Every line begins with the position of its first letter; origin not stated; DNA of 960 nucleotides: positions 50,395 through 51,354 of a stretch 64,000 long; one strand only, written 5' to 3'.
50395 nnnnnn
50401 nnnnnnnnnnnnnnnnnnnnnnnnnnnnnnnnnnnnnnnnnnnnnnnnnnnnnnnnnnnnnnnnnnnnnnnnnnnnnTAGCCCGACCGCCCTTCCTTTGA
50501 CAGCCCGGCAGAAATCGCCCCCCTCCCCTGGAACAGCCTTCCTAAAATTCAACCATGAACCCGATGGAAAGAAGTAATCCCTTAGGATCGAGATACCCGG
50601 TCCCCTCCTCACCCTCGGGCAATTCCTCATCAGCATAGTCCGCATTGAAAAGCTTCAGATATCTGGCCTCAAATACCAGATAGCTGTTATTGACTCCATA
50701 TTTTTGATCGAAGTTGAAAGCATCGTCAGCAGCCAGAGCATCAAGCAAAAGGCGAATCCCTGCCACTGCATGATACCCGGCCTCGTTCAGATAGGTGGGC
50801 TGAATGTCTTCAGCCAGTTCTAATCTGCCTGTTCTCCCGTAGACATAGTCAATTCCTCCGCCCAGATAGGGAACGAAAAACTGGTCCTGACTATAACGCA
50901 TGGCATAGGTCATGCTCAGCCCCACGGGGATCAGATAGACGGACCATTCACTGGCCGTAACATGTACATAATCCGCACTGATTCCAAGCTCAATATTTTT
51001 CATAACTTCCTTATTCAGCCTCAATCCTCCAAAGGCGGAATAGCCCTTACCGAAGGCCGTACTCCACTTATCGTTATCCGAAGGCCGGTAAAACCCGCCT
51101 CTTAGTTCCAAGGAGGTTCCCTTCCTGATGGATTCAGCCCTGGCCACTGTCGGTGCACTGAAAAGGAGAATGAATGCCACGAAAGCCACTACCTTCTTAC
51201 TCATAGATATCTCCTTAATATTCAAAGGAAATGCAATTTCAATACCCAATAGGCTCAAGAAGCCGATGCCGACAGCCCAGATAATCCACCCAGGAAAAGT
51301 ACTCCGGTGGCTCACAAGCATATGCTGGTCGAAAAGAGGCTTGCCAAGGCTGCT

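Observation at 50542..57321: Giant surface protein and a small outer-membrane barrel ORF share one uninterrupted reading frame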

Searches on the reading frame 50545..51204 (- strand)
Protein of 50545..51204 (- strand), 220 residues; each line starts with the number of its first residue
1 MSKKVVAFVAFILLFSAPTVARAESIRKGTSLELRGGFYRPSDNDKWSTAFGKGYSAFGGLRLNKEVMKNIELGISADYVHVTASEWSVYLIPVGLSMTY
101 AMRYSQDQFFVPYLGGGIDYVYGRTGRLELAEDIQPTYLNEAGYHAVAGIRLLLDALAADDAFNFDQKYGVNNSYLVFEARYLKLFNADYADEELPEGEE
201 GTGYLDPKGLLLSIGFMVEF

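Call 9: search_protein_families(library=pfam, proteins=[window:50545-51204:-], max_evalue=0.1)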
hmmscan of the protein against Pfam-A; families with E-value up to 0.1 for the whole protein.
window:50545-51204:- (220 aa): 1 family
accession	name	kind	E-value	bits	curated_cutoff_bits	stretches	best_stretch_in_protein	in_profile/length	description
PF13505.12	OMP_b-brl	-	3.9e-07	30.8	28.7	1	8-123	2-114/175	Outer membrane protein beta-barrel domain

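Call 10: search_protein_families(library=ncbifam, proteins=[window:50545-51204:-], max_evalue=0.1)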
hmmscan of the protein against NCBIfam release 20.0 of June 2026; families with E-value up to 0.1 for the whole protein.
window:50545-51204:- (220 aa): 2 families
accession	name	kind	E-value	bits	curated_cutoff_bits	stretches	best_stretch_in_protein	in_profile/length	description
NF040596.1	MXAN_2562_fam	subfamily_domain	1.6e-16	60.6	100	1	31-184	3-183/208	MXAN_2562 family outer membrane beta-barrel protein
NF053801.1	OM_Bd0486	exception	1.1e-12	47.8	370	1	84-189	238-340/356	Bd0486 family outer membrane beta-barrel protein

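Call 11: find_homologous_proteins(query=window:50545-51204:-)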
Query window:50545-51204:- (220 aa): 16 proteins with E <= 0.001 among 699 candidates.
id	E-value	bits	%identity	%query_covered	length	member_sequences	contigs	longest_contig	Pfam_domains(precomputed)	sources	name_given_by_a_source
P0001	2.1e-98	346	68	100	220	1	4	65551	-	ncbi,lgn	ncbi:MAG: hypothetical protein AB1611_01975 [bacterium]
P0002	2.2e-95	336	67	100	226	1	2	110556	-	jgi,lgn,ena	-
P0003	2.0e-94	333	67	100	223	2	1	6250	-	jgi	jgi:hypothetical protein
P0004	1.9e-92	327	65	100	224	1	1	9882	-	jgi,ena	-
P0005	1.0e-88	315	65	100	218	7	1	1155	-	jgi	-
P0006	6.7e-85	302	60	100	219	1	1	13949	-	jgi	-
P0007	3.0e-82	293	60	100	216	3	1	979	-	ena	-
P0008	9.3e-82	292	63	91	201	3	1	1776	-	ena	-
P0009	2.6e-81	290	60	100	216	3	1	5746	-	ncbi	ncbi:MAG: hypothetical protein ACMUIA_12590 [bacterium]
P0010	3.1e-79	284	60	100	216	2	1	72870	-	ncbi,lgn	-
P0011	5.9e-79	283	58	100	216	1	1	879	-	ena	-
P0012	6.3e-78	279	60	100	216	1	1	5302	-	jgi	-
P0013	2.3e-67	245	52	100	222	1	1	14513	-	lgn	-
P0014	9.1e-57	210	67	62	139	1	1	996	-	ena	-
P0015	5.1e-48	182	59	62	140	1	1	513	-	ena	-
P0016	5.2e-11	61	29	100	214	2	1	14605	-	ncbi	-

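Call 12: find_encoding_contigs(protein=P0001, flank=10000, max_places=3)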
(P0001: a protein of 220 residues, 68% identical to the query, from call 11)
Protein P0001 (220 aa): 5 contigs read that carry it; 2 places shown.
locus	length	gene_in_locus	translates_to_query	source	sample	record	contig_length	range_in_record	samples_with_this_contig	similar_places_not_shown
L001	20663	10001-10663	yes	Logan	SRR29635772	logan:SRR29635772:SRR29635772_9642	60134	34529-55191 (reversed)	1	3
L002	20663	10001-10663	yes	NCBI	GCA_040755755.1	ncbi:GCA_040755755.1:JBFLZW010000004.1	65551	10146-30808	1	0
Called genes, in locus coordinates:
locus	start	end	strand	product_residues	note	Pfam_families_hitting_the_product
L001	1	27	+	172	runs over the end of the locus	PF01782:RimM, PF05239:PRC, PF24986:PRC_RimM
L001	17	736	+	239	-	PF01746:tRNA_m1G_MT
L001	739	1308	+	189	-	PF09936:Methyltrn_RNA_4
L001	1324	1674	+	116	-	PF01245:Ribosomal_L19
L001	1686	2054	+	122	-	PF08378:NERD (weak), PF02021:UPF0102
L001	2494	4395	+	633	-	PF13205:Big_5, PF07494:Reg_prop (faint), PF13205:Big_5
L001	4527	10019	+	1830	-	PF20009:GEVED (faint), PF07494:Reg_prop (faint)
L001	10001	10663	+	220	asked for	-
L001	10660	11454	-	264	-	PF01026:TatD_DNase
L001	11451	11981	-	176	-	PF01967:MoaC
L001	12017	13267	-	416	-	PF14907:NTP_transf_5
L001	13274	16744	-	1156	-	PF08126:Propeptide_C25, PF01364:Peptidase_C25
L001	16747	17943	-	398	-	PF27840:ScmC, PF07475:Hpr_kinase_C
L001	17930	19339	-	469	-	PF05402:PqqD, PF04055:Radical_SAM, PF13186:SPASM (weak)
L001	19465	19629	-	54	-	-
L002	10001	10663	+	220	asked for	-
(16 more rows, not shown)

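Call 13: find_encoding_contigs(protein=P0002, flank=10000, max_places=3)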
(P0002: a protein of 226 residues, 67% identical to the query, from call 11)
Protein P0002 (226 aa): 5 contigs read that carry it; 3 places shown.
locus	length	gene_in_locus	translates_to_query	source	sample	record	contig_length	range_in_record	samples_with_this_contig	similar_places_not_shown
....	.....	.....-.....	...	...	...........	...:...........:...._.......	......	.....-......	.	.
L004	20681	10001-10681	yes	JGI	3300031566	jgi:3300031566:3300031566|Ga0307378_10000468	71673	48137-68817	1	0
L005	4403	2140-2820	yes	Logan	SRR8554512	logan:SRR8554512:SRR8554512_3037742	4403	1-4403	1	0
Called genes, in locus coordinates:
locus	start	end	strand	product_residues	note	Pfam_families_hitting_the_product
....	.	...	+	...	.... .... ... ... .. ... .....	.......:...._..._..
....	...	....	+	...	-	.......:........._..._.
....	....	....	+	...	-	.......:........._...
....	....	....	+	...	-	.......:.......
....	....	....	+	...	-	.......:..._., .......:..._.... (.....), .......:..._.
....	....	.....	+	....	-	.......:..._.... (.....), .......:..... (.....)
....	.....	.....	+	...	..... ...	-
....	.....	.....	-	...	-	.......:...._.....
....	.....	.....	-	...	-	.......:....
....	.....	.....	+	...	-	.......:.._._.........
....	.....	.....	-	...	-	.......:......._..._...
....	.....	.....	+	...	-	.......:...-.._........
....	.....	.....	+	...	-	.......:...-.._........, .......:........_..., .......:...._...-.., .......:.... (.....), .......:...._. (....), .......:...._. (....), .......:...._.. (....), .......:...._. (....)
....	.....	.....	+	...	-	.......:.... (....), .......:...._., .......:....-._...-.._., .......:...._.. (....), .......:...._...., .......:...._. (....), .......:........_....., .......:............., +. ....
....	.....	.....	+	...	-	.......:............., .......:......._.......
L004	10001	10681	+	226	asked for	-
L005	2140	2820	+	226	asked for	-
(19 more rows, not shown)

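Call 14: find_encoding_contigs(protein=P0010, flank=10000, max_places=3)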
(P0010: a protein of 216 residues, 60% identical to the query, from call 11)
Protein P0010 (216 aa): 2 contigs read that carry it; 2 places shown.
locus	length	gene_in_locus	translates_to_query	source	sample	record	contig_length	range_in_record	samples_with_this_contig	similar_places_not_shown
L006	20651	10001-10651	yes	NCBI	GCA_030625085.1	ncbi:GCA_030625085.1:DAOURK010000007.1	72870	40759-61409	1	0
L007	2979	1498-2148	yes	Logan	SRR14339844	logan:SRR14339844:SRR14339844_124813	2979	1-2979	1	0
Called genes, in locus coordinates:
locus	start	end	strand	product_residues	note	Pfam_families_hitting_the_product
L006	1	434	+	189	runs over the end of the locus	PF09936:Methyltrn_RNA_4, PF00588:SpoU_methylase (faint)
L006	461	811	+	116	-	PF01245:Ribosomal_L19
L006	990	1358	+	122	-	PF08378:NERD, PF02021:UPF0102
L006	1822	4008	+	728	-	PF07494:Reg_prop (faint), PF13205:Big_5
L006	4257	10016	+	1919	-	PF20009:GEVED (faint), PF07494:Reg_prop (faint)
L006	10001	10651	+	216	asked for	-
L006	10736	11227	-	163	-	PF01967:MoaC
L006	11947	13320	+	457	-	PF00999:Na_H_Exchanger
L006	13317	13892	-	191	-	-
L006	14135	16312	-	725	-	PF00884:Sulfatase, PF01663:Phosphodiest, PF16347:SGSH_C, PF13414:TPR_11, PF13432:TPR_16, PF14559:TPR_19, PF13414:TPR_11, PF13424:TPR_12, +15 more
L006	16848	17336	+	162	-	PF01257:2Fe-2S_thioredx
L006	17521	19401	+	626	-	PF01257:2Fe-2S_thioredx, PF01512:Complex1_51K, PF10531:SLBB (weak), PF10589:NADH_4Fe-4S, PF00037:Fer4 (weak), PF12837:Fer4_6 (weak), PF12838:Fer4_7 (weak), PF13187:Fer4_9 (weak)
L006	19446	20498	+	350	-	PF13510:Fer2_4, PF00037:Fer4 (faint), PF10588:NADH-G_4Fe-4S_3, PF12837:Fer4_6 (weak), PF14697:Fer4_21 (weak), PF22117:Fer4_Nqo3, PF04879:Molybdop_Fe4S4, PF00384:Molybdopterin, +1 more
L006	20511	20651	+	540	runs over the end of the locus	PF00384:Molybdopterin, PF01568:Molydop_binding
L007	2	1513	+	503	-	?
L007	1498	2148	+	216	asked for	-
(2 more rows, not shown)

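Call 20: find_related_loci(query=A1, collection=genome_contigs, flank=8000)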
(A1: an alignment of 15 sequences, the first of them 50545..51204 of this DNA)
Query A1 (220 aa) in genome_contigs; peptide patterns used: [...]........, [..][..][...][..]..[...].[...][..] (x = any residue, [..] = any of these).
19 stretches matched a pattern; 4 encode a relative of the query (tblastn E <= 1e-3); 4 distinct loci.
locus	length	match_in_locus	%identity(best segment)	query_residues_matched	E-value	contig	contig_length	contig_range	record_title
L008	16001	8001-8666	63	1-220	2e-92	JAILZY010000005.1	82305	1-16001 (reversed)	MAG: bacterium isolate HOT.CON.50 NODE_268_length_82305_cov_19.564187, whole genome shotgun sequence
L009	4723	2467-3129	61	1-220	4e-91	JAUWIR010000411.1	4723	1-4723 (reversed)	MAG: Pseudomonadota bacterium isolate CSMAG_2299 CSMAG_2299_k127_756516_length_4723_cov_25.2187, whole genome shotgun se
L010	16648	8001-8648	60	1-220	5e-86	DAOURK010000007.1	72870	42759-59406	MAG TPA_asm: Pseudomonadota bacterium isolate CSMAG_150 CSMAG_150_k141_82905_length_72870_cov_1303.8934, whole genome sh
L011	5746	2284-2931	60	1-220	3e-80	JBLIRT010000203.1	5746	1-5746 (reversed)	MAG: bacterium isolate MF1_201704_bin_1079 MF1_201704_bin_1079_scaffold_203, whole genome shotgun sequence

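Call 22: find_encoding_contigs(protein=P0013, flank=8000, max_places=2)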
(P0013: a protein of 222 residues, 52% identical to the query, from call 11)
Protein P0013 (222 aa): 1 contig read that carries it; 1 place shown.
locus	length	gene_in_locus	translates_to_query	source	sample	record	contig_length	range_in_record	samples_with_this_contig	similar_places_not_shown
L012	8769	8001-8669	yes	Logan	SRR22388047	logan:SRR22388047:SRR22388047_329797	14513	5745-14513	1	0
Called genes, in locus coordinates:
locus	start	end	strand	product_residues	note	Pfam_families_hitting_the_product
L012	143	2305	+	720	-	PF13205:Big_5 (weak), PF07494:Reg_prop (faint), PF13205:Big_5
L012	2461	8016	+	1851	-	PF22847:Glyco_hydro_43_rel (faint), PF07494:Reg_prop (faint)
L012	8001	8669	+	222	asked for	-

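Call 23: find_encoding_contigs(protein=P0006, flank=8000, max_places=2)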
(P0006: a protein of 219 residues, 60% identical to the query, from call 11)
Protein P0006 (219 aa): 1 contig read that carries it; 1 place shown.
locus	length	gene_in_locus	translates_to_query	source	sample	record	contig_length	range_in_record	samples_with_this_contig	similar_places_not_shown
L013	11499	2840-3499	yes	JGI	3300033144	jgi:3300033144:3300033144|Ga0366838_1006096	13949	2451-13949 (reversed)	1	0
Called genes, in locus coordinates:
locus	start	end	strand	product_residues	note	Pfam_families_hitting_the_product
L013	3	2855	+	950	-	?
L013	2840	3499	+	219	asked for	-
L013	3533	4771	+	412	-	PF00041:fn3 (faint), PF18370:RGI_lyase (faint)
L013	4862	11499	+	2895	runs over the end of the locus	PF13860:FlgD_ig, PF07676:PD40, PF26549:Tricorn_N, PF26550:Tricorn_2nd, PF26549:Tricorn_N, PF26550:Tricorn_2nd, PF18911:PKD_4 (weak), PF22352:K319L-like_PKD, +5 more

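Call 24: find_encoding_contigs(protein=P0004, flank=8000, max_places=2)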
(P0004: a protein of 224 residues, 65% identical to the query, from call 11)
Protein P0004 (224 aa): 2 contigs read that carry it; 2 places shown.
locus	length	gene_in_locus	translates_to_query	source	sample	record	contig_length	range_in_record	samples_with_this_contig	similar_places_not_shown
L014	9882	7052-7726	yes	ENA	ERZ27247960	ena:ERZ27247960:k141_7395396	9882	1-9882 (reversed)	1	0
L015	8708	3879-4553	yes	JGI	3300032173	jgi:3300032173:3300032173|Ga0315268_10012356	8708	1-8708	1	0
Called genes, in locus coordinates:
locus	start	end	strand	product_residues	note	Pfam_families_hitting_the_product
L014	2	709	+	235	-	?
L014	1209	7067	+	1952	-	PF20009:GEVED (faint), PF07494:Reg_prop (faint)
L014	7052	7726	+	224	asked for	-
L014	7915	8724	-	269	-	PF01026:TatD_DNase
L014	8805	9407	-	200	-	PF01967:MoaC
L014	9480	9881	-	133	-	?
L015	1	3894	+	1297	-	?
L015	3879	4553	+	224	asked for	-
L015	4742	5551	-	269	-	PF01026:TatD_DNase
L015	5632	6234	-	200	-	PF01967:MoaC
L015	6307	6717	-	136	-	-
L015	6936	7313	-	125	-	-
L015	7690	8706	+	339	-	?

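Call 25: find_encoding_contigs(protein=P0016, flank=8000, max_places=2)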
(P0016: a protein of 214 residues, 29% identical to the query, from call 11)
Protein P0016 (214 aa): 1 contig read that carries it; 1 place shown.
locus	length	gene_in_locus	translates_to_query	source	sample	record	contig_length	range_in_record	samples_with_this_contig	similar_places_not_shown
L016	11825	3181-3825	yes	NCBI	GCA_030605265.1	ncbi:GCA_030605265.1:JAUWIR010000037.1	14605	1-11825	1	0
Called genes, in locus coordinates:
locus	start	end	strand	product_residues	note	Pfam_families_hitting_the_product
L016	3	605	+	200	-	?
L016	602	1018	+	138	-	PF00383:dCMP_cyt_deam_1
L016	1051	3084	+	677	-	PF00041:fn3 (weak)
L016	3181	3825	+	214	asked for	-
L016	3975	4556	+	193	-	-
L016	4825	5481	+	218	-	-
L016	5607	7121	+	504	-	PF00501:AMP-binding, PF13193:AMP-binding_C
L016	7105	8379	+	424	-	PF13393:tRNA-synt_His, PF00152:tRNA-synt_2 (faint), PF00587:tRNA-synt_2b, PF03129:HGTP_anticodon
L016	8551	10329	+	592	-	PF01336:tRNA_anti-codon, PF00152:tRNA-synt_2, PF02938:GAD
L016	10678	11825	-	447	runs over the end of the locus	PF05048:NosD (weak), PF13229:Beta_helix, PF05048:NosD (weak), PF13229:Beta_helix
